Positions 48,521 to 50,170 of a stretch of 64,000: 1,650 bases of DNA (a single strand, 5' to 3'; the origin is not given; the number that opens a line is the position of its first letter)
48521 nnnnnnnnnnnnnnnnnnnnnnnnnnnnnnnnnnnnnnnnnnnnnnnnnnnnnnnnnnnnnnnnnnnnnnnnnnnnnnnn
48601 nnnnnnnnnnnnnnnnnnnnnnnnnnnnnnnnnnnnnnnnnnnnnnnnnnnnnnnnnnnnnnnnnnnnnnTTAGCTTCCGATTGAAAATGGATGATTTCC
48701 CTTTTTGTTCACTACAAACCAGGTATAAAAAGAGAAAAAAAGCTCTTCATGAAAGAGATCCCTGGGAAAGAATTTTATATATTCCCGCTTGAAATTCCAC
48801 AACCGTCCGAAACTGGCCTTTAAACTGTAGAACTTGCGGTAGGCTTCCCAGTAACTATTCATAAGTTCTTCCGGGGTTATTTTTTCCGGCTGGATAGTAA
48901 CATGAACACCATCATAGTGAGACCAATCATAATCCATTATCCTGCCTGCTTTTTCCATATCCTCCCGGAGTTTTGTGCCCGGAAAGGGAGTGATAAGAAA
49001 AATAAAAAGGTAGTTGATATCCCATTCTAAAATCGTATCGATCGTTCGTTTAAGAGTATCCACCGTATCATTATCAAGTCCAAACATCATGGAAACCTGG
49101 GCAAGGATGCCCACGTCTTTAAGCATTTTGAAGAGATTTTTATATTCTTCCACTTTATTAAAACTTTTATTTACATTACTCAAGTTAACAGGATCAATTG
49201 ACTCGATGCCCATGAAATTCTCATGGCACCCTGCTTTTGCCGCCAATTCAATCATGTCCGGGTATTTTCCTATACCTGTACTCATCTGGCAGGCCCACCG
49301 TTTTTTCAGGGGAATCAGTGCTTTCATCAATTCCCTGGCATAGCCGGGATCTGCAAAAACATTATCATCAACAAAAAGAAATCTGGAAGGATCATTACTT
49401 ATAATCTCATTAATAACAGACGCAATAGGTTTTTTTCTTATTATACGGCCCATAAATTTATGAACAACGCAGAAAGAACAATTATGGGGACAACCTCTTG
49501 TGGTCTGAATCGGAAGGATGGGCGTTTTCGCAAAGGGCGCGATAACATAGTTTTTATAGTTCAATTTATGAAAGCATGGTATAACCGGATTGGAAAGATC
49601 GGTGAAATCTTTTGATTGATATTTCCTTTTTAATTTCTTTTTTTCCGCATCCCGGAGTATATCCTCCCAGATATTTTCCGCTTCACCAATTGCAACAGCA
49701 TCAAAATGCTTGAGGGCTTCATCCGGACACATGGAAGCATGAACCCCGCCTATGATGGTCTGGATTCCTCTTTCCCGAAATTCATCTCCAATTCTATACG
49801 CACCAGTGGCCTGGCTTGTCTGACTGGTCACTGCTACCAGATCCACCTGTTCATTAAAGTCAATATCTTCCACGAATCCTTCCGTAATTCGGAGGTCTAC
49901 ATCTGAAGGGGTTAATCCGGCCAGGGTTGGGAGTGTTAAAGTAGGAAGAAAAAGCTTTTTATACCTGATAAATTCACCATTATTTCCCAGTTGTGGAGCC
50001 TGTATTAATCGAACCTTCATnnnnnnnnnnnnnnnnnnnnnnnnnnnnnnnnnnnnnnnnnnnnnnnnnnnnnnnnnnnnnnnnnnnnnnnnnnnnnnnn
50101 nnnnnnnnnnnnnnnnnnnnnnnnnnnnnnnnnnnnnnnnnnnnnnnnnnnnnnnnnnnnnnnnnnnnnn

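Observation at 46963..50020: B12-binding radical SAM enzyme and PilZ protein tightly linked, next to an SPT/BioF-family acyltransferase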

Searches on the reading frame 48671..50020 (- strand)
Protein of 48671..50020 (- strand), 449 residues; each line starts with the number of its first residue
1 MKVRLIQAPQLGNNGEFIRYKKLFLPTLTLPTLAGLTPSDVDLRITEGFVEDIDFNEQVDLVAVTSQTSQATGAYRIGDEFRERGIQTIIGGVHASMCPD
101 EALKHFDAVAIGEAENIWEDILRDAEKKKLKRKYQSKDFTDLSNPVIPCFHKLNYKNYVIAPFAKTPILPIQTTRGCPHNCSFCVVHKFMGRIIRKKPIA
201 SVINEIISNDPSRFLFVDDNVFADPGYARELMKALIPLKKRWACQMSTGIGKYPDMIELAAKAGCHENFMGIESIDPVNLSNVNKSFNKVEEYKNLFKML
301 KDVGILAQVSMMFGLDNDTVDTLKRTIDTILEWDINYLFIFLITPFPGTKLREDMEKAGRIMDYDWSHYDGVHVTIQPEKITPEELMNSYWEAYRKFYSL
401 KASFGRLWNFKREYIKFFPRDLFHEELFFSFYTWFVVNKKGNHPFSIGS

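Call 3: search_protein_families(library=pfam, proteins=[window:48671-50020:-])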
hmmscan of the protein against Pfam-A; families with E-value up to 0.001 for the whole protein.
window:48671-50020:- (449 aa): 3 families
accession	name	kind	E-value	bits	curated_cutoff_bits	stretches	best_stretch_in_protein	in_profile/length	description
PF04055.27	Radical_SAM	-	2.5e-14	54.3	29.5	1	171-329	1-165/166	Radical SAM superfamily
PF02310.24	B12-binding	-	2.2e-08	34.4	32.1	1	42-121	35-120/121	B12 binding domain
PF19864.5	Radical_SAM_N2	-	0.00035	20.5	29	1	82-134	82-134/151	Radical SAM proteins, N-terminal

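Call 4: search_protein_families(library=ncbifam, proteins=[window:48671-50020:-])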
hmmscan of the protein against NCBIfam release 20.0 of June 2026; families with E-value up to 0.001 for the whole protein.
window:48671-50020:- (449 aa): 24 families
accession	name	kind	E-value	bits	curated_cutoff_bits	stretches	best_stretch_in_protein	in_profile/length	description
TIGR02026.1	BchE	equivalog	9.7e-30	103.9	481.35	1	60-414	65-447/497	magnesium-protoporphyrin IX monomethyl ester anaerobic oxidative cyclase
TIGR03471.1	HpnJ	equivalog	4.8e-29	101.6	577.6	1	146-399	175-434/472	hopanoid biosynthesis associated radical SAM protein HpnJ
TIGR04013.1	B12_SAM_MJ_1487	hypoth_equivalog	4.1e-25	88.4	251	1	46-204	31-187/382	TIGR04013 family B12-binding domain/radical SAM domain-containing protein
TIGR04072.2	rSAM_ladder_B12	equivalog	1.8e-22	79.6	360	1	70-361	82-378/443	lipid biosynthesis B12-binding/radical SAM protein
TIGR04479.1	bcpD_PhpK_rSAM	subfamily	3.7e-20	71.8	600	1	165-391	238-469/504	PhpK family radical SAM P-methyltransferase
NF033070.1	rSAM_AprD4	equivalog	1e-16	60.9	500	1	130-385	158-419/456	AprD4 family radical SAM diol-dehydratase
NF038361.1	rSAM_Sden_1168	equivalog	3.4e-16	58.9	575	1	134-396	242-517/560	Sden_1168 family B12-binding radical SAM P-methyltransferase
TIGR04367.1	HpnR_B12_rSAM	equivalog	3.8e-15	55.4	650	1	156-382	176-397/490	hopanoid C-3 methylase HpnR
TIGR04014.1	B12_SAM_MJ_0865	equivalog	5.4e-15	55.1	360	1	80-206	63-198/434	methyl-coenzyme M reductase glutamine C-methyltransferase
TIGR04295.1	B12_rSAM_oligo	hypoth_equivalog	3.9e-12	45.6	400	1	81-286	97-315/422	TIGR04295 family B12-binding domain-containing radical SAM protein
NF050148.1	rSAM_ApyD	equivalog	4.9e-12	45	750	1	81-357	97-395/645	RiPP biosynthesis radical SAM protein ApyD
NF045585.1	rSAM_slr0320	equivalog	1.3e-09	37.1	775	1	168-331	235-413/511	photosystem II high light acclimation radical SAM protein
NF033712.0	B12_rSAM_KedN5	subfamily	4.6e-08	31.7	700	1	171-359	198-395/624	KedN5 family methylcobalamin-dependent radical SAM C-methyltransferase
TIGR04428.1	B12_rSAM_trp_MT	equivalog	1.6e-07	30.1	500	1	255-337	315-402/558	tryptophan 2-C-methyltransferase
TIGR04385.1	B12_rSAM_cofa1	equivalog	1.9e-07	30.7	450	1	167-330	194-361/438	B12 lower ligand biosynthesis radical SAM protein BzaD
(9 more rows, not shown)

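Call 8: find_encoding_contigs(protein=window:48671-50020:-, flank=10000, max_places=6)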
Protein window:48671-50020:- (449 aa): 1 contig read that carries it; 1 place shown.
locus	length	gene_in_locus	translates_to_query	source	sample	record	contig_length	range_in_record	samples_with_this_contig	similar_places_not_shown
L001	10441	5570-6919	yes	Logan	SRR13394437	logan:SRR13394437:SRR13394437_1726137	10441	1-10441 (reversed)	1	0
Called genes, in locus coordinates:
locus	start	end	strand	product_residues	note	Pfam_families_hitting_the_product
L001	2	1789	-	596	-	?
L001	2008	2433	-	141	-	PF00072:Response_reg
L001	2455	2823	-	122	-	PF00072:Response_reg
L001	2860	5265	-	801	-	PF00512:HisKA, PF02518:HATPase_c, PF14501:HATPase_c_5 (weak)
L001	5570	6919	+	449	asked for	PF02310:B12-binding, PF04055:Radical_SAM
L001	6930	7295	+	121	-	PF07238:PilZ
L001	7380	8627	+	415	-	PF00155:Aminotran_1_2, PF01053:Cys_Met_Meta_PP (faint)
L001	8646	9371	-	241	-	-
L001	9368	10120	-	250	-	PF01969:Ni_insertion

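Call 9: find_homologous_proteins(query=window:48671-50020:-)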
Query window:48671-50020:- (449 aa): 3536 proteins with E <= 0.001 among 7167 candidates; the best 120 are listed.
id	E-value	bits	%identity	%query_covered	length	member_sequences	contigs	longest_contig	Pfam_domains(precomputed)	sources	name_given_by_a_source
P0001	0.0e+0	1051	100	100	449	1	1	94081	PF04055.28,PF02310.25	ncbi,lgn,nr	ncbi:MAG: radical SAM protein [Spirochaetales bacterium]|nr:radical SAM protein [Spirochaetales bact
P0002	1.6e-258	876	82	100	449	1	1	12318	PF04055.28,PF02310.25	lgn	-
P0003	1.7e-236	803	75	100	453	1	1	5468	PF04055.28,PF02310.25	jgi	jgi:radical SAM superfamily enzyme YgiQ (UPF0313 family)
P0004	3.6e-182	624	58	100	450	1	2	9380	PF04055.28,PF02310.25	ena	-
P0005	4.6e-174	597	58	100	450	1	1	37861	PF04055.28,PF02310.25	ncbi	ncbi:MAG: radical SAM protein [Candidatus Omnitrophota bacterium]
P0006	4.0e-171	588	56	100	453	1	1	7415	PF04055.28,PF02310.25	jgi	jgi:radical SAM superfamily enzyme YgiQ (UPF0313 family)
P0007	6.3e-170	584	58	100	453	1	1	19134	PF04055.28,PF02310.25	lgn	-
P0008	1.4e-168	579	56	100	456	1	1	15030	PF04055.28,PF02310.25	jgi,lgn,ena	-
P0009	3.0e-168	578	57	100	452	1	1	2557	PF04055.28,PF02310.25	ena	-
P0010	2.4e-167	575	54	100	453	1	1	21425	PF04055.28,PF02310.25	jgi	jgi:radical SAM superfamily enzyme YgiQ (UPF0313 family)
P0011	3.4e-167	575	55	100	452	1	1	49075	PF04055.28,PF02310.25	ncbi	-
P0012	5.6e-167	574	54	100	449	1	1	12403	PF04055.28,PF02310.25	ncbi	ncbi:MAG: B12-binding domain-containing radical SAM protein [bacterium]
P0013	1.3e-166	573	54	100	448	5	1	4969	PF04055.28,PF02310.25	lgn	-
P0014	1.7e-166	572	56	100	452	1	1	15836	PF04055.28,PF02310.25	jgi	jgi:radical SAM superfamily enzyme YgiQ (UPF0313 family)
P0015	4.8e-165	568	54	100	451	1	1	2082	PF04055.28,PF02310.25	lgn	-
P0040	6.3e-152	524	52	100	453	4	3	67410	PF04055.28,PF02310.25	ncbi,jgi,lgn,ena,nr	ncbi:MAG TPA: B12-binding domain-containing radical SAM protein [Verrucomicrobia bacterium]|nr:B12-b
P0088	3.0e-106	374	43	89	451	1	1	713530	PF04055.28,PF02310.25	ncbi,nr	ncbi:MAG: B12-binding domain-containing radical SAM protein [Candidatus Riflebacteria bacterium]|nr:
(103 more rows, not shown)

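Call 10: find_encoding_contigs(protein=P0005, flank=10000, max_places=2)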
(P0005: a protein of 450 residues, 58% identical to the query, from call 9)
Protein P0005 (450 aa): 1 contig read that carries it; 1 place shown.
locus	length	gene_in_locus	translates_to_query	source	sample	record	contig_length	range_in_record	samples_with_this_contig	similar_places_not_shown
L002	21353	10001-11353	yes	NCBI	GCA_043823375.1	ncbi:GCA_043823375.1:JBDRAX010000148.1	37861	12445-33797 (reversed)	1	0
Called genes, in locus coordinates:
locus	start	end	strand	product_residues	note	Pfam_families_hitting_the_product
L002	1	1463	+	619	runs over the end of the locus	PF26549:Tricorn_N (faint), PF02129:Peptidase_S15, PF01738:DLH, PF12146:Hydrolase_4 (faint), PF20434:BD-FAE, PF00326:Peptidase_S9, PF12697:Abhydrolase_6 (weak)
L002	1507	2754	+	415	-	PF00072:Response_reg, PF00989:PAS, PF08448:PAS_4 (weak), PF13426:PAS_9, PF00196:GerE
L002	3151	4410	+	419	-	PF03349:Toluene_X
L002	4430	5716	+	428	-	PF00155:Aminotran_1_2, PF00266:Aminotran_5 (weak), PF01212:Beta_elim_lyase (weak), PF01053:Cys_Met_Meta_PP (weak)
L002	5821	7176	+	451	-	PF02310:B12-binding, PF04055:Radical_SAM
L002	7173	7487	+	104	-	-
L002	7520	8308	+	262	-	PF04339:FemAB_like, PF13480:Acetyltransf_6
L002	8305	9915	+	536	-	PF00512:HisKA, PF02518:HATPase_c, PF14501:HATPase_c_5 (weak)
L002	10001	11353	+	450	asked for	PF02310:B12-binding, PF04055:Radical_SAM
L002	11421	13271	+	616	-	PF00072:Response_reg, PF00989:PAS, PF13188:PAS_8 (weak), PF08448:PAS_4, PF13426:PAS_9, PF08448:PAS_4, PF00512:HisKA, PF02518:HATPase_c, +3 more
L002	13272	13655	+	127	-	PF00072:Response_reg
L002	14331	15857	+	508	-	PF12895:ANAPC3, PF28559:TPR_SusR (weak), PF00515:TPR_1 (faint), PF07719:TPR_2 (faint), PF14559:TPR_19 (weak), PF13432:TPR_16 (weak), PF14559:TPR_19 (weak), PF25064:ARM_TT21_5th (weak), +6 more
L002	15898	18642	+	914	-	PF04773:FecR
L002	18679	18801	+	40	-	-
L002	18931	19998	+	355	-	PF02310:B12-binding, PF04055:Radical_SAM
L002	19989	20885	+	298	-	PF04055:Radical_SAM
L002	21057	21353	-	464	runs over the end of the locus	PF27218:MJ0043_C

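Call 11: find_encoding_contigs(protein=P0040, flank=10000, max_places=2)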
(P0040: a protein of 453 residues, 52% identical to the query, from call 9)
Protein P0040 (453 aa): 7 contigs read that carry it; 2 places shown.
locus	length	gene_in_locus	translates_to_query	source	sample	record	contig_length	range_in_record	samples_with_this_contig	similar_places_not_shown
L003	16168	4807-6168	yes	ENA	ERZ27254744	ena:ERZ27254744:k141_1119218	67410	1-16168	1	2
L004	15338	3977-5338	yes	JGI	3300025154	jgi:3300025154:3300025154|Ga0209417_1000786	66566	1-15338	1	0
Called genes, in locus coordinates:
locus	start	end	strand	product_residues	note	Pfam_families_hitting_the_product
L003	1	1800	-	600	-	?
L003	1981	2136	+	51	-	-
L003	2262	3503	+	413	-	PF03349:Toluene_X, PF13505:OMP_b-brl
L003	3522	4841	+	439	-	PF00155:Aminotran_1_2, PF01053:Cys_Met_Meta_PP (weak)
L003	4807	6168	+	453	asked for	PF02310:B12-binding, PF04055:Radical_SAM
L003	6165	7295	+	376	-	PF04339:FemAB_like, PF13480:Acetyltransf_6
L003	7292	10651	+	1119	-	PF00989:PAS, PF08448:PAS_4, PF13426:PAS_9, PF08447:PAS_3 (weak), PF00512:HisKA, PF02518:HATPase_c, PF00072:Response_reg, PF01627:Hpt (weak), +1 more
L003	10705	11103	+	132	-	PF00072:Response_reg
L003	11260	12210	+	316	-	PF01116:F_bP_aldolase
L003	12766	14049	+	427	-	PF01964:ThiC_Rad_SAM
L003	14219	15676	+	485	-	PF08543:Phos_pyr_kin, PF00294:PfkB, PF02581:TMP-TENI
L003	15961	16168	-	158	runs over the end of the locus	PF00072:Response_reg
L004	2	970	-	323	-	?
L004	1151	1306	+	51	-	-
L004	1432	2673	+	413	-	PF03349:Toluene_X, PF13505:OMP_b-brl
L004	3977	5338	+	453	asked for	PF02310:B12-binding, PF04055:Radical_SAM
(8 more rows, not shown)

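Call 12: find_encoding_contigs(protein=P0088, flank=10000, max_places=2)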
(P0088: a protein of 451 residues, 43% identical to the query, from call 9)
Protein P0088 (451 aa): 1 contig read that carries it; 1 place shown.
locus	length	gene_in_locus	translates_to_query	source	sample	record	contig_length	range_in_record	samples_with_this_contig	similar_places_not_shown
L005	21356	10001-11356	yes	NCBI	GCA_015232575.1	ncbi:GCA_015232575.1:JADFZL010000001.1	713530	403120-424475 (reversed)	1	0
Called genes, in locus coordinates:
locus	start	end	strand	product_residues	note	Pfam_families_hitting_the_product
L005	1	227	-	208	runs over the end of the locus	PF01909:NTP_transf_2, PF18765:Polbeta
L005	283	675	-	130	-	-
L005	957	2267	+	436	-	PF00128:Alpha-amylase (weak), PF07821:Alpha-amyl_C2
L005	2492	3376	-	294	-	-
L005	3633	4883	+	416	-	PF01435:Peptidase_M48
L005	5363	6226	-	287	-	-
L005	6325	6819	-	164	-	-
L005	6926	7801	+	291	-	-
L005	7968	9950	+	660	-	PF00027:cNMP_binding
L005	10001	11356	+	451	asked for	PF02310:B12-binding, PF04055:Radical_SAM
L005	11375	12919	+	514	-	PF04055:Radical_SAM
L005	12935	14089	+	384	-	PF13444:Acetyltransf_5, PF21926:FeeM, PF00027:cNMP_binding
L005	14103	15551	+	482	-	PF02310:B12-binding, PF04055:Radical_SAM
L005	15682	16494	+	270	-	-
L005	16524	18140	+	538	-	PF23090:MBTPS1_4th (faint), PF06283:ThuA (faint), PF09822:ABC_transp_aux (weak), PF09960:DUF2194 (faint), PF14258:DUF4350 (faint), PF23355:IFT52_GIFT (weak)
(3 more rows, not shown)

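Call 14: find_encoding_contigs(protein=P0002, flank=10000, max_places=2)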
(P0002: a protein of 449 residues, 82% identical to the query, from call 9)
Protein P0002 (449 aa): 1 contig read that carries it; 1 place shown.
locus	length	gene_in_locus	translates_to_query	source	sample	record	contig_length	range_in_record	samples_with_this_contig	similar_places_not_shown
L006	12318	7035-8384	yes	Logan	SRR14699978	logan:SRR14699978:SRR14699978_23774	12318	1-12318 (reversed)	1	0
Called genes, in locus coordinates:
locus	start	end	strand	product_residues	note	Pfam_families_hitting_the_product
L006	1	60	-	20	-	?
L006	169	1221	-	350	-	PF03448:MgtE_N (faint), PF14842:FliG_N, PF14841:FliG_M, PF14842:FliG_N (weak), PF01706:FliG_C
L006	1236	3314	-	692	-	PF00009:GTP_EFTU, PF01926:MMR_HSR1 (faint), PF22042:EF-G_D2, PF14492:EFG_III, PF03764:EFG_IV, PF00679:EFG_C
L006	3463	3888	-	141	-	PF00072:Response_reg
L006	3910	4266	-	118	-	PF00072:Response_reg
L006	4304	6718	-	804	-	PF00512:HisKA, PF02518:HATPase_c, PF14501:HATPase_c_5 (weak)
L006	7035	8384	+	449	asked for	PF02310:B12-binding, PF04055:Radical_SAM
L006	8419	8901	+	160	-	PF14196:ATC_hydrolase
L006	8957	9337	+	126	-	PF07238:PilZ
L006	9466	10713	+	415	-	PF00155:Aminotran_1_2, PF01053:Cys_Met_Meta_PP (weak)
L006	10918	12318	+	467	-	?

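Call 15: find_encoding_contigs(protein=P0004, flank=10000, max_places=2)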
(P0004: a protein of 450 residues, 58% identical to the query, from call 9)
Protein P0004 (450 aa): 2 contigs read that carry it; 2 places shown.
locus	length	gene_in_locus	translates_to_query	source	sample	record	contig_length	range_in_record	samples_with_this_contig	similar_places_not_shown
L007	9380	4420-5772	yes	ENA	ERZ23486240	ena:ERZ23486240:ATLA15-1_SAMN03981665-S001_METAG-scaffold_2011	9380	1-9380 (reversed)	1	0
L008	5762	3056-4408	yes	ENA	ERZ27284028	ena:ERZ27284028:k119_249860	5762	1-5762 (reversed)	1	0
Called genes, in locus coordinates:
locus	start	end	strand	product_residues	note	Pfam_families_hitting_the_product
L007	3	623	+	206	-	?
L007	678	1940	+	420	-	PF06808:DctM, PF03606:DcuC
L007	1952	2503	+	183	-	PF04290:DctQ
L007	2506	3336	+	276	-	PF04962:KduI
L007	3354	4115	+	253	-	PF00106:adh_short, PF08659:KR, PF13561:adh_short_C2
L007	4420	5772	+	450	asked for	PF02310:B12-binding, PF04055:Radical_SAM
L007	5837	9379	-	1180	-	?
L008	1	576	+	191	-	?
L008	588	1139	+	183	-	PF04290:DctQ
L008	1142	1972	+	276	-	PF04962:KduI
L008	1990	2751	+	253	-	PF00106:adh_short, PF08659:KR, PF13561:adh_short_C2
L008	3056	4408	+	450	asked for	PF02310:B12-binding, PF04055:Radical_SAM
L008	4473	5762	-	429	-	?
